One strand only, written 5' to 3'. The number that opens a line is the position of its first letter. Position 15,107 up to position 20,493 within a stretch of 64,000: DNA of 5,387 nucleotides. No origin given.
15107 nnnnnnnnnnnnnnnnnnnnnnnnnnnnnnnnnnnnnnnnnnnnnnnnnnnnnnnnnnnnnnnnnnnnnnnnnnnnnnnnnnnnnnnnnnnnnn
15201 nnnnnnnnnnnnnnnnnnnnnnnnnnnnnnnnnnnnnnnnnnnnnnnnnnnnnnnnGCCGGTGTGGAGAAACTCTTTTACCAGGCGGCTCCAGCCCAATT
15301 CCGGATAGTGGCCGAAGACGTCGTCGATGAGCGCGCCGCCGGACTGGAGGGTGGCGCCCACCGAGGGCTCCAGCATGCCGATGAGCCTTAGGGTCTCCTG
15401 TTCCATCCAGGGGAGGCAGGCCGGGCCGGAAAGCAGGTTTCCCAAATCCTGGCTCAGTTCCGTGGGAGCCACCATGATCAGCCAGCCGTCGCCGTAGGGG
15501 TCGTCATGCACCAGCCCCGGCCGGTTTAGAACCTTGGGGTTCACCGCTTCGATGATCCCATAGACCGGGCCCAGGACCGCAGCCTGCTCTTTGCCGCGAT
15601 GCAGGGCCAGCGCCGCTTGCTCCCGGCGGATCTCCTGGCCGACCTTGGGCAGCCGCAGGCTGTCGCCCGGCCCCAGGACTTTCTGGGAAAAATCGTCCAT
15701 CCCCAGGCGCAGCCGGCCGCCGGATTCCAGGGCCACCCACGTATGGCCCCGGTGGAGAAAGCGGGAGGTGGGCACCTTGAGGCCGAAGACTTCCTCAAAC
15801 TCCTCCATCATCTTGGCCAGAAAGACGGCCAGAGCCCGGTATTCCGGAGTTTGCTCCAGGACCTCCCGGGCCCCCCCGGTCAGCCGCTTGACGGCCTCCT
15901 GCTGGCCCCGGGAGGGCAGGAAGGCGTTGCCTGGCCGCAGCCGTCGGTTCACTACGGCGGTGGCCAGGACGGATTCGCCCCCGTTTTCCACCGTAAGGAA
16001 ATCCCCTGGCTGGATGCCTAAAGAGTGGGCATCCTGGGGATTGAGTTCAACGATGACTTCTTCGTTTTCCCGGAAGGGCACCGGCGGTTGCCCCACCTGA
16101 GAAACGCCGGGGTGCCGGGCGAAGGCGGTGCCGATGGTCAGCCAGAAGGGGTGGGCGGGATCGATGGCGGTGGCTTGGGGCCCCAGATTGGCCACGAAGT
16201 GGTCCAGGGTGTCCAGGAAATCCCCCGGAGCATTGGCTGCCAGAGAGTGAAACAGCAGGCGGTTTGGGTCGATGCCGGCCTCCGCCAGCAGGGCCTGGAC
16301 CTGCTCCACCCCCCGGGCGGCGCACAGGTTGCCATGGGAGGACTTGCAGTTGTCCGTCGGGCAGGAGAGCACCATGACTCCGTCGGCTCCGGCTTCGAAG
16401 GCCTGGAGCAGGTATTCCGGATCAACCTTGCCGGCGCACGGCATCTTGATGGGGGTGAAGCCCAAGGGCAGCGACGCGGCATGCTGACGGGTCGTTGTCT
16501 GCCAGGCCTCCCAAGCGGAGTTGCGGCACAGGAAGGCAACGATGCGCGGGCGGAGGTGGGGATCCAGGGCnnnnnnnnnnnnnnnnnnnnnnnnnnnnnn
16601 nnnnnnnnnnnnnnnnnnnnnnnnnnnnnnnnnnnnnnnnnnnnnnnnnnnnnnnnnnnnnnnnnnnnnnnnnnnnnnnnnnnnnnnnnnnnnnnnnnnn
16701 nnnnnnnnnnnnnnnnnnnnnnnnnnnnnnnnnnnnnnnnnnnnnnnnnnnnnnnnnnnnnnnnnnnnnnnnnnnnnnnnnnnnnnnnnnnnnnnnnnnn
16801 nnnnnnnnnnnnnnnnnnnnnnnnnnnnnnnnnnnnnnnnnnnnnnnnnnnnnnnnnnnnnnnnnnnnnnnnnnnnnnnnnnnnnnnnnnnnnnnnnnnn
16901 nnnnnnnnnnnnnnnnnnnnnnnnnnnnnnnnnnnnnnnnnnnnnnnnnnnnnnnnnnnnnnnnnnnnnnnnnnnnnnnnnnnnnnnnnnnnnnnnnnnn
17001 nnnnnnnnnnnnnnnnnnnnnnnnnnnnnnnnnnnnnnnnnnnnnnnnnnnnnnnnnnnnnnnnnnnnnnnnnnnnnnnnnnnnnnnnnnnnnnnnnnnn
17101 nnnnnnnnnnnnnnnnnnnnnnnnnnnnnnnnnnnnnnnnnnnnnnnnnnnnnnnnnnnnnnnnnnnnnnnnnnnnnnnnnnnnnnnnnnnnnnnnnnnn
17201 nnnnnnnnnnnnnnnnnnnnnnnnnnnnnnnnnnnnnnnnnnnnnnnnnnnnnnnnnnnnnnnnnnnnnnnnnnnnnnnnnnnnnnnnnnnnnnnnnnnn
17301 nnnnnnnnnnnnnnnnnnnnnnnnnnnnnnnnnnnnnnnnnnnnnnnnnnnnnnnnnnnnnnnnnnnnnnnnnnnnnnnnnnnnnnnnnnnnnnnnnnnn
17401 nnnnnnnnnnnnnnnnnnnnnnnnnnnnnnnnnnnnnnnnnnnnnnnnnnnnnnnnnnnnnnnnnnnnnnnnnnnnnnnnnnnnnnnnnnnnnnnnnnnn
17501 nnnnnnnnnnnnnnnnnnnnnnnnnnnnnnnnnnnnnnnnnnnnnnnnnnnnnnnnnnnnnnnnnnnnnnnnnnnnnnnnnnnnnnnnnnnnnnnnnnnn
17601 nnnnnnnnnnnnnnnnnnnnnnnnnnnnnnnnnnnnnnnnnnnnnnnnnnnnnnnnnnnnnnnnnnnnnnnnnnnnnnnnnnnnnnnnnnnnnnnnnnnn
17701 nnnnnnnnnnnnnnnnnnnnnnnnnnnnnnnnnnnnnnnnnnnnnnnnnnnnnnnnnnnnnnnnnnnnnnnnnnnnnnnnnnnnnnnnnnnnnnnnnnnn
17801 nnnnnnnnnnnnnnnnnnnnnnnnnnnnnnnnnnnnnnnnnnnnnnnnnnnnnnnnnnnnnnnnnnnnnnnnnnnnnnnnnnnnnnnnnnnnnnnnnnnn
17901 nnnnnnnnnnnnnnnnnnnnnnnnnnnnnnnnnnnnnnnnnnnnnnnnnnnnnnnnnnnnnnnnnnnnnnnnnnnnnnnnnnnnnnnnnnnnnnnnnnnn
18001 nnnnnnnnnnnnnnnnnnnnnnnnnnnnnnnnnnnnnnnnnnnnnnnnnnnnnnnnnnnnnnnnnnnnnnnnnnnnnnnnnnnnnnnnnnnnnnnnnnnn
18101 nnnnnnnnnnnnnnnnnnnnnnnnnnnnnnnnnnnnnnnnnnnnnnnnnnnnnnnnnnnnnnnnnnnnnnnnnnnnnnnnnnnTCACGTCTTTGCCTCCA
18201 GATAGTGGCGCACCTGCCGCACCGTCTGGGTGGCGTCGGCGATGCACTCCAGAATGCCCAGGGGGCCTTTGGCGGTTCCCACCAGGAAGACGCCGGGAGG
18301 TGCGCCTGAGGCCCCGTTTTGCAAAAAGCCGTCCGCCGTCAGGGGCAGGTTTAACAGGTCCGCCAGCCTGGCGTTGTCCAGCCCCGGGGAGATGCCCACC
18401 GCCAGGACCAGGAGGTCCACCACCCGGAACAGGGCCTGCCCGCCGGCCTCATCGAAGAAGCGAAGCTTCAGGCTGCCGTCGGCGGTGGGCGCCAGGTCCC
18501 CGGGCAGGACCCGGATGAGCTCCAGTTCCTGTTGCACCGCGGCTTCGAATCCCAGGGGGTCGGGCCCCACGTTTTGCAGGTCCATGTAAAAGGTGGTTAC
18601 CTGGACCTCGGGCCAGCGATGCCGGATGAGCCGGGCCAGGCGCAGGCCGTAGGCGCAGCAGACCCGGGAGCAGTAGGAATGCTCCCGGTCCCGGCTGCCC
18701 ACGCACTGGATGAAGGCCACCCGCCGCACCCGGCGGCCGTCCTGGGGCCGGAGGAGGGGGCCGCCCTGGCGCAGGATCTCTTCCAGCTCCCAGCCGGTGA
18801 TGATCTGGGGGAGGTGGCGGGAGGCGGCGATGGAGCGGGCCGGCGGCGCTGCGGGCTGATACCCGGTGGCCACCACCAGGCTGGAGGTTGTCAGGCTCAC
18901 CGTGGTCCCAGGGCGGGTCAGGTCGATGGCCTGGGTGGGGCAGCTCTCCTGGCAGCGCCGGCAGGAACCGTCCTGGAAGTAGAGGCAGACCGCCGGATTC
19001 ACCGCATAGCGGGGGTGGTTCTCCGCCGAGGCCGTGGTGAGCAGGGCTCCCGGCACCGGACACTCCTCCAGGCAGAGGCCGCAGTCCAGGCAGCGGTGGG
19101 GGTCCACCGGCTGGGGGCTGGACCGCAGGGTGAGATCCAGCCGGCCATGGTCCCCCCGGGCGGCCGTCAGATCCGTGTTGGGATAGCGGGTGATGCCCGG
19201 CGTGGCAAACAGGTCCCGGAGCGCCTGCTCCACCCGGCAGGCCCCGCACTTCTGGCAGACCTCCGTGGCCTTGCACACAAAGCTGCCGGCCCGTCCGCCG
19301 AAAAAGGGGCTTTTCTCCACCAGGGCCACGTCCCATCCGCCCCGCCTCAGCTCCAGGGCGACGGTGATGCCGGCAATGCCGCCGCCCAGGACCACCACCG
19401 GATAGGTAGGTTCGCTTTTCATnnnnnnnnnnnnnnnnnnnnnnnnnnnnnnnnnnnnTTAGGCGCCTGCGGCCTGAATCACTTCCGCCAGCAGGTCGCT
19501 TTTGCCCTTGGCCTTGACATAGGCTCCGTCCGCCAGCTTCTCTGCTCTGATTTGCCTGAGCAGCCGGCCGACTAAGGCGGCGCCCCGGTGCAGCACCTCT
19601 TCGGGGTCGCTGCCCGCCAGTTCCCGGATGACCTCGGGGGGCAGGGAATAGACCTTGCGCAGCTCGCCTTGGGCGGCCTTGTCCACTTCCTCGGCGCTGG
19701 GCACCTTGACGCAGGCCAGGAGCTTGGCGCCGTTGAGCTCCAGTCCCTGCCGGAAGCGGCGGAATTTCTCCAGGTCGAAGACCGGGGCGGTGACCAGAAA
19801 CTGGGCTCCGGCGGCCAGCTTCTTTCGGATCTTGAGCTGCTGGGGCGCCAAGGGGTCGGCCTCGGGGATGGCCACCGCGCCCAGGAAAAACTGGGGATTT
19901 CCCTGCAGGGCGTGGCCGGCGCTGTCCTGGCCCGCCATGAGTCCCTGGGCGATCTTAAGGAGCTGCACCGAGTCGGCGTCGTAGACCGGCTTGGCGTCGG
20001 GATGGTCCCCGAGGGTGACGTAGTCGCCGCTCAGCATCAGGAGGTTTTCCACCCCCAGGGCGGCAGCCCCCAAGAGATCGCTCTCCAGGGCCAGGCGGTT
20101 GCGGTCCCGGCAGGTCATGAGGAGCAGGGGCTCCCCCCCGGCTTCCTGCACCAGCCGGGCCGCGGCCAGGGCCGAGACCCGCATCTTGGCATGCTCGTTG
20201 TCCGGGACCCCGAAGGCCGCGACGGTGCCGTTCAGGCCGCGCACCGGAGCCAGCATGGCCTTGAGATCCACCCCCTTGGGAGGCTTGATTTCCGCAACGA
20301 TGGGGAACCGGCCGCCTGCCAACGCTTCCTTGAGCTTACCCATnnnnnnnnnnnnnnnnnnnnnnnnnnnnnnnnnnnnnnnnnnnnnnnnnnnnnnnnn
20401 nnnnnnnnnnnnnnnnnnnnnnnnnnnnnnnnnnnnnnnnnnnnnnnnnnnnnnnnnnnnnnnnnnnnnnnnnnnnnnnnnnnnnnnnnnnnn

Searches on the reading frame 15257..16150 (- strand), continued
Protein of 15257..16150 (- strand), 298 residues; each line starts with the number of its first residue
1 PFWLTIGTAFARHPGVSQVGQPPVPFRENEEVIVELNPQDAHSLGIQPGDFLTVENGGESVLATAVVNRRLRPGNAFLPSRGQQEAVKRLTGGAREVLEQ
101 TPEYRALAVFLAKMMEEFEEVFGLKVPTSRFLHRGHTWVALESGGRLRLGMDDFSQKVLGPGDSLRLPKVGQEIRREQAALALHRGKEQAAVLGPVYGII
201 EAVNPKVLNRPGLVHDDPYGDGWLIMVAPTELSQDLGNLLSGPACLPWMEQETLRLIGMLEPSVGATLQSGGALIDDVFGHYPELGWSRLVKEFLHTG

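Call 56: search_protein_families(library=ncbifam, proteins=[P0036], max_evalue=0.001)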
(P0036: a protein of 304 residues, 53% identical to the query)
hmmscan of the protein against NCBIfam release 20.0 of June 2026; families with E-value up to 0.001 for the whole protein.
P0036 (304 aa): 4 families
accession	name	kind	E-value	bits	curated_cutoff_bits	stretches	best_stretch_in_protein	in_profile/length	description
NF002270.0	PRK01202.1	subfamily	3.4e-15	56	117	1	132-246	4-117/129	glycine cleavage system protein GcvH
TIGR00527.1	gcvH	equivalog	2.1e-13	50.4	115.85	1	135-246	5-116/129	glycine cleavage system protein GcvH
TIGR03077.1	not_gcvH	equivalog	9.3e-07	28.9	144.05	1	142-234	6-98/110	glycine cleavage protein H-like protein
NF045810.1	GcvH_rel_desulf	equivalog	1.1e-06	28.5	150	1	187-240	67-119/167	GcvH-related protein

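Call 57: search_protein_families(library=ncbifam, proteins=[L089:7284-7925:+, L088:7278-7919:+], max_evalue=1)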
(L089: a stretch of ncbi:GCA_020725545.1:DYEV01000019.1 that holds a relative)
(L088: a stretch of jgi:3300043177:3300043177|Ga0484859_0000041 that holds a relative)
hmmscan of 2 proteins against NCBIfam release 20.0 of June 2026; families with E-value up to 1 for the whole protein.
L089:7284-7925:+ (213 aa): 4 families
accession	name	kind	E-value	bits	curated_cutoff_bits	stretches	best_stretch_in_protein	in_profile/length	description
NF002270.0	PRK01202.1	subfamily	3.1e-20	72.3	117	1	30-137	3-109/129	glycine cleavage system protein GcvH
TIGR00527.1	gcvH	equivalog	2.5e-18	66.4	115.85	1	31-137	2-107/129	glycine cleavage system protein GcvH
NF045810.1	GcvH_rel_desulf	equivalog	5.4e-09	36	150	1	30-137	11-116/167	GcvH-related protein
TIGR03077.1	not_gcvH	equivalog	1.1e-08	35.1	144.05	1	41-134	5-98/110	glycine cleavage protein H-like protein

L088:7278-7919:+ (213 aa): 4 families
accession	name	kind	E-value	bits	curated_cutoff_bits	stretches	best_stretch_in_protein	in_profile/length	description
NF002270.0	PRK01202.1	subfamily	9.9e-21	73.9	117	1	14-136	3-123/129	glycine cleavage system protein GcvH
TIGR00527.1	gcvH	equivalog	6.2e-18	65.1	115.85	1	15-129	2-115/129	glycine cleavage system protein GcvH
TIGR03077.1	not_gcvH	equivalog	2.4e-09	37.2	144.05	1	26-118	6-98/110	glycine cleavage protein H-like protein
NF045810.1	GcvH_rel_desulf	equivalog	2.5e-08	33.8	150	1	14-125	11-120/167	GcvH-related protein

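Call 62: predict_structure(alignment_id=A2)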
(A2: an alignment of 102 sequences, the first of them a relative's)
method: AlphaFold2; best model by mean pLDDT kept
length: 304 residues; sequences in the alignment: 102
mean_pLDDT: 70.4   pTM: 0.64
mean pLDDT of the five models: 70.4, 68.4, 63.5, 63.2, 56.9
residues with pLDDT >= 90: 93; 70-90: 79; 50-70: 37; < 50: 95
segments of 3 or more residues with pLDDT < 50: 1-27, 54-118
pLDDT, mean of each block of 10 residues (from residue 1): 36 33 46 57 61 47 42 39 43 39 43 45 86 90 81 88 93 89 93 94 88 92 92 82 84 90 87 64 87 94 88
secondary structure, 60 per line:
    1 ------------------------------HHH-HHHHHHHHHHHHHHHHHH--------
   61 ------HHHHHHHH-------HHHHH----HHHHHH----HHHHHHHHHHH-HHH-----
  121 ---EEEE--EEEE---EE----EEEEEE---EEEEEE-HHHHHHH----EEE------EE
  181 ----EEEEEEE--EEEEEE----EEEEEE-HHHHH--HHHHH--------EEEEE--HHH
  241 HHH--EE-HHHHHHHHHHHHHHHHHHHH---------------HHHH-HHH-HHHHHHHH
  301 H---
elements in order: H35-52 H67-74 H82-86 H91-96 H101-111 E124-127 E130-133 E143-148 E152-157 H159-165 E170-172 E185-191 E194-199 E204-209 H211-215 H218-222 E231-235 H238-243 H249-268 H284-287 H293-301

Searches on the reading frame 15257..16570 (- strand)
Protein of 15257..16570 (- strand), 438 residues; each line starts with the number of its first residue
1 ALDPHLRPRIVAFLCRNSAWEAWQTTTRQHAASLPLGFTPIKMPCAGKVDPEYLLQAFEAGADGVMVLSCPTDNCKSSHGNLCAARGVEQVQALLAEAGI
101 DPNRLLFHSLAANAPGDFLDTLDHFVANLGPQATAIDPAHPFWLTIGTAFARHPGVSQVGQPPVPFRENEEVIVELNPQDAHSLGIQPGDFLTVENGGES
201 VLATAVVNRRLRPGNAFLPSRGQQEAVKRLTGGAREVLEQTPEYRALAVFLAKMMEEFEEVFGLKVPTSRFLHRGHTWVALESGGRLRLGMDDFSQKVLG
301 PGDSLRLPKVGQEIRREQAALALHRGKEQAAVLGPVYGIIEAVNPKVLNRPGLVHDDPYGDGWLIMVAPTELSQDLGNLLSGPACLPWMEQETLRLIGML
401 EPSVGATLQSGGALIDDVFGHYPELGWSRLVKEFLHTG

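Call 50: find_related_loci(query=window:15257-16570:-, collection=genome_contigs, flank=10000)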
Query window:15257-16570:- (438 aa) in genome_contigs; peptide patterns used: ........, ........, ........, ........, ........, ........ (x = any residue, [..] = any of these).
599 stretches matched a pattern (row limit reached: there are more); 557 encode a relative of the query (tblastn E <= 1e-3); the best 80 are kept; 80 distinct loci.
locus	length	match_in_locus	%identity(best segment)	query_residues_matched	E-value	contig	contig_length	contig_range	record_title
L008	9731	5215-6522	65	1-437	0e+0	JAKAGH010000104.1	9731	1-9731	MAG: Deltaproteobacteria bacterium isolate WY2.bin14 NODE_11623_length_9731_cov_1.648272, whole genome shotgun sequence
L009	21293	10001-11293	60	1-438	8e-171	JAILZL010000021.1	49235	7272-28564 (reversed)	MAG: Syntrophobacterales bacterium isolate HOT.CON.10 NODE_684_length_49235_cov_12.579865, whole genome shotgun sequence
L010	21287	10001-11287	59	1-438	2e-170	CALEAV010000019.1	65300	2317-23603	MAG: uncultured bacterium isolate R1_Bin_MAXBIN__089_1 genome assembly, contig: c_000001264518, whole genome shotgun seq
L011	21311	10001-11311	56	1-437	2e-159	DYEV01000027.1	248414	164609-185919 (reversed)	MAG TPA_asm: Desulfobacca sp. isolate Tomsk_58_1633 Tomsk_k141_46696, whole genome shotgun sequence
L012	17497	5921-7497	55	236-437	9e-69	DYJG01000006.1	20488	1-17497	MAG TPA_asm: Desulfobacca acetoxidans isolate FI88_58_11 Afr_mines_FI88_970_length_20488_cov_3_610972, whole genome shot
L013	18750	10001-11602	56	236-437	2e-68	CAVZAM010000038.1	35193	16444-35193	MAG: uncultured delta proteobacterium isolate MFD01872.bin.1.196 genome assembly, contig: contig_85185, whole genome sho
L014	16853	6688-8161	38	255-437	3e-40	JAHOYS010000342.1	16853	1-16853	MAG: Desulfobacterales bacterium isolate CORE_19_RING_Bin_00001 c_000000000390, whole genome shotgun sequence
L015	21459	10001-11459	40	257-438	7e-39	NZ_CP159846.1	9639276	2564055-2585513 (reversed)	Desulfosarcina variabilis str. Montpellier chromosome, complete genome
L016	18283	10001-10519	36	262-436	2e-26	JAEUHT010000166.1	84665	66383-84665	MAG: Planctomycetota bacterium isolate new MAG-24 k141_2524324, whole genome shotgun sequence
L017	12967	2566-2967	38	261-394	1e-24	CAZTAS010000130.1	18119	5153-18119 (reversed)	MAG TPA_asm: uncultured Thermodesulfobacteriota bacterium isolate SRP323688_co1_150 genome assembly, contig: NODE_5061_l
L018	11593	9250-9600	39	261-381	2e-18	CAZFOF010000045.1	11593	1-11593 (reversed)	MAG TPA_asm: uncultured Halobacteriales archaeon isolate SRP185896_co2_351 genome assembly, contig: NODE_6027_length_115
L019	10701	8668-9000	36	264-374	3e-18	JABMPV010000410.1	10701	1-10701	MAG: bacterium isolate bin.66 k141_5611928, whole genome shotgun sequence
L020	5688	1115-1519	29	260-392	2e-17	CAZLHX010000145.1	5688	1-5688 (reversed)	MAG TPA_asm: uncultured Candidatus Bathyarchaeia archaeon isolate SRP141376_co1_243 genome assembly, contig: NODE_23197_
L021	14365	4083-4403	35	266-373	5e-17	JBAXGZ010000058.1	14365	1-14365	MAG: Actinomycetes bacterium isolate ELA310 MAG310_58, whole genome shotgun sequence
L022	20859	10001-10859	31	253-386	6e-17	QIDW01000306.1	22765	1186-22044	MAG: Acidimicrobiia bacterium isolate SZUA-217 Ga0063294_10004928, whole genome shotgun sequence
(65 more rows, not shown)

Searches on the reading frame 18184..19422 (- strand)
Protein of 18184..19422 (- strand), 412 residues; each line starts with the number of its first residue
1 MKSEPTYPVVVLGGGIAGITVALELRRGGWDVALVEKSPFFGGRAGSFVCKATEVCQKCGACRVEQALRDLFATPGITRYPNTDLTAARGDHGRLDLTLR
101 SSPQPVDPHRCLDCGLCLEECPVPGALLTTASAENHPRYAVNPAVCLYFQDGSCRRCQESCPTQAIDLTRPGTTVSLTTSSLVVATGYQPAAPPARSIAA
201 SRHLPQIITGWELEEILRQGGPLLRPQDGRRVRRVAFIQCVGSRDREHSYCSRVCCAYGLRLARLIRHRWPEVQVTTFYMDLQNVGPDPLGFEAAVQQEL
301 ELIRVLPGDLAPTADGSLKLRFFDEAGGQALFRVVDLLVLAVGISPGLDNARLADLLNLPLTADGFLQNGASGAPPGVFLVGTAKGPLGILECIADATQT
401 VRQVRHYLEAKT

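Call 3: search_protein_families(library=pfam, proteins=[window:18184-19422:-], max_evalue=0.01)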
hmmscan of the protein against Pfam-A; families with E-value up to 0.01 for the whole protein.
window:18184-19422:- (412 aa): 13 families
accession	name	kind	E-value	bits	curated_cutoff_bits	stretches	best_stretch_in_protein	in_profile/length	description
PF01266.30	DAO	-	3e-10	40.6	27.9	1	9-189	2-205/353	FAD dependent oxidoreductase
PF07992.20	Pyr_redox_2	-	8.3e-08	32.4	26.1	1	8-38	2-33/291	Pyridine nucleotide-disulphide oxidoreductase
PF13450.12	NAD_binding_8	-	1e-06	29.3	21.9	1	11-49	1-39/68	NAD(P)-binding Rossmann-like domain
PF12831.13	FAD_oxidored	-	1.1e-06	28.6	27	1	9-47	2-40/416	FAD dependent oxidoreductase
PF00890.30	FAD_binding_2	-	1.8e-06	27.9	20.4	1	9-44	2-37/414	FAD binding domain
PF12838.12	Fer4_7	-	7.3e-06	26.8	27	1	110-165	1-52/52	4Fe-4S dicluster domain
PF12837.12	Fer4_6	-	9.5e-05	22.6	25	1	106-126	4-23/24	4Fe-4S binding domain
PF01593.30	Amino_oxidase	-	0.00019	21.3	19.8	1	16-48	1-33/443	Flavin containing amine oxidoreductase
PF13187.11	Fer4_9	-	0.00029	21.2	27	0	56-123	2-49/52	4Fe-4S dicluster domain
PF00037.32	Fer4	-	0.0003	20.9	21.1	1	106-123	3-20/24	4Fe-4S binding domain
PF01494.25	FAD_binding_3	-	0.0033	17.1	22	1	7-38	2-33/349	FAD binding domain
PF03486.20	HI0933_like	-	0.0052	16.7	50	1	9-86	3-83/244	HI0933-like protein Rossmann domain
PF13484.11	Fer4_16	-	0.0055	17.9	30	1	152-169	3-20/66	4Fe-4S double cluster binding domain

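Call 6: search_protein_families(library=ncbifam, proteins=[window:18184-19422:-], max_evalue=0.001)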
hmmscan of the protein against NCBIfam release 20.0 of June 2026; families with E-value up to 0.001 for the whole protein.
window:18184-19422:- (412 aa): 47 families (the best 25 are shown)
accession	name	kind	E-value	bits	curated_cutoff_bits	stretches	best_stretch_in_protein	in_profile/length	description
NF040770.1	hetero_SS_HdrA2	exception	4.9e-64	216.7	1100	1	8-407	141-559/777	CoB-CoM heterodisulfide reductase HdrA2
NF041778.1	hetero_SS_HdrA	equivalog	1.2e-52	178.8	1400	1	9-409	145-571/771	ferredoxin:CoB-CoM heterodisulfide reductase subunit HdrA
NF041891.1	hdrA_Methbact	equivalog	2e-52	178.4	1300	1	9-408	136-556/762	ferredoxin:CoB-CoM heterodisulfide reductase subunit HdrA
TIGR03467.1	HpnE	equivalog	6.6e-11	42.2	283.05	1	9-57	1-53/430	hydroxysqualene dehydroxylase HpnE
TIGR01971.1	NuoI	subfamily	3e-10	39.7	113.05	1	68-183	6-115/121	NADH-quinone oxidoreductase, chain I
NF009053.0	PRK12387.1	subfamily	4e-08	33.2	204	1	100-170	30-94/180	formate hydrogenlyase complex iron-sulfur subunit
NF004536.0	PRK05888.1-1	equivalog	4.4e-08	32.7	212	1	68-171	21-119/180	NADH-quinone oxidoreductase subunit NuoI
TIGR02734.1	crtI_fam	subfamily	1.1e-07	31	238.1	1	9-48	1-40/504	phytoene desaturase family protein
NF009410.0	PRK12771.1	subfamily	1.7e-07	30.2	516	0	9-43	141-175/566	NAD(P)-binding protein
NF006076.0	PRK08222.1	equivalog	5.2e-07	29.7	270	1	100-170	30-94/181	hydrogenase 4 subunit H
NF049967.1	QhpG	equivalog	6.2e-07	28.7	240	1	9-46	1-37/423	flavin-dependent monooxygenase QhpG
TIGR00402.1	napF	equivalog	5.5e-06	26.4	102.2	1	107-169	65-125/149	ferredoxin-type protein NapF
NF005560.0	PRK07233.1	equivalog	1e-05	24.6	252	1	9-51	3-45/435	hypothetical protein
NF004832.0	PRK06184.1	subfamily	1.1e-05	24.4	476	1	4-61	4-63/506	hypothetical protein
TIGR03197.1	MnmC_Cterm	equivalog_domain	1.6e-05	24.2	174.2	1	9-40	2-33/400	FAD-dependent 5-carboxymethylaminomethyl-2-thiouridine(34) oxidoreductase MnmC1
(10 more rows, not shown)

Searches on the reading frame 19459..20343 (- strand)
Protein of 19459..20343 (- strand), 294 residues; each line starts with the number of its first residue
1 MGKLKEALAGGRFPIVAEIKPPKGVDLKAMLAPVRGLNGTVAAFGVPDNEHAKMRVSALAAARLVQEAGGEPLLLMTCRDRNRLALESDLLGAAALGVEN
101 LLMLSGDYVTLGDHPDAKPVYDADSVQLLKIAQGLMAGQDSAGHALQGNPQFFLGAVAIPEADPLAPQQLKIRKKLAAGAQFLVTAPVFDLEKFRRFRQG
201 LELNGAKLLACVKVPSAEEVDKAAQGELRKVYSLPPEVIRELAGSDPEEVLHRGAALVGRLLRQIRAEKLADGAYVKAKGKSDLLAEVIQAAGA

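Call 3: search_protein_families(library=pfam, proteins=[window:19459-20343:-], max_evalue=0.01)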
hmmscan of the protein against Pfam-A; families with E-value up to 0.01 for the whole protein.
window:19459-20343:- (294 aa): 1 family
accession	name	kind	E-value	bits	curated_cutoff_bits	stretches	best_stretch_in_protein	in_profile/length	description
PF02219.23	MTHFR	-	8.8e-18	65.1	24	1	4-269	2-264/287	Methylenetetrahydrofolate reductase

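Call 6: search_protein_families(library=ncbifam, proteins=[window:19459-20343:-], max_evalue=0.001)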
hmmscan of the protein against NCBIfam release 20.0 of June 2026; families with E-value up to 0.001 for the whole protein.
window:19459-20343:- (294 aa): 3 families
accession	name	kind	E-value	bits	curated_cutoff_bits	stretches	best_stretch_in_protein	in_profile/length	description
NF006396.0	PRK08645.1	equivalog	4.2e-47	160.6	453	1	3-212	313-523/611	bifunctional homocysteine S-methyltransferase/methylenetetrahydrofolate reductase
TIGR00676.1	fadh2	equivalog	6.9e-09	35.4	293.7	1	61-268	50-251/275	methylenetetrahydrofolate reductase [NAD(P)H]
TIGR00677.1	fadh2_euk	equivalog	0.00014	21.3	310.05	1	59-201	49-183/281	methylenetetrahydrofolate reductase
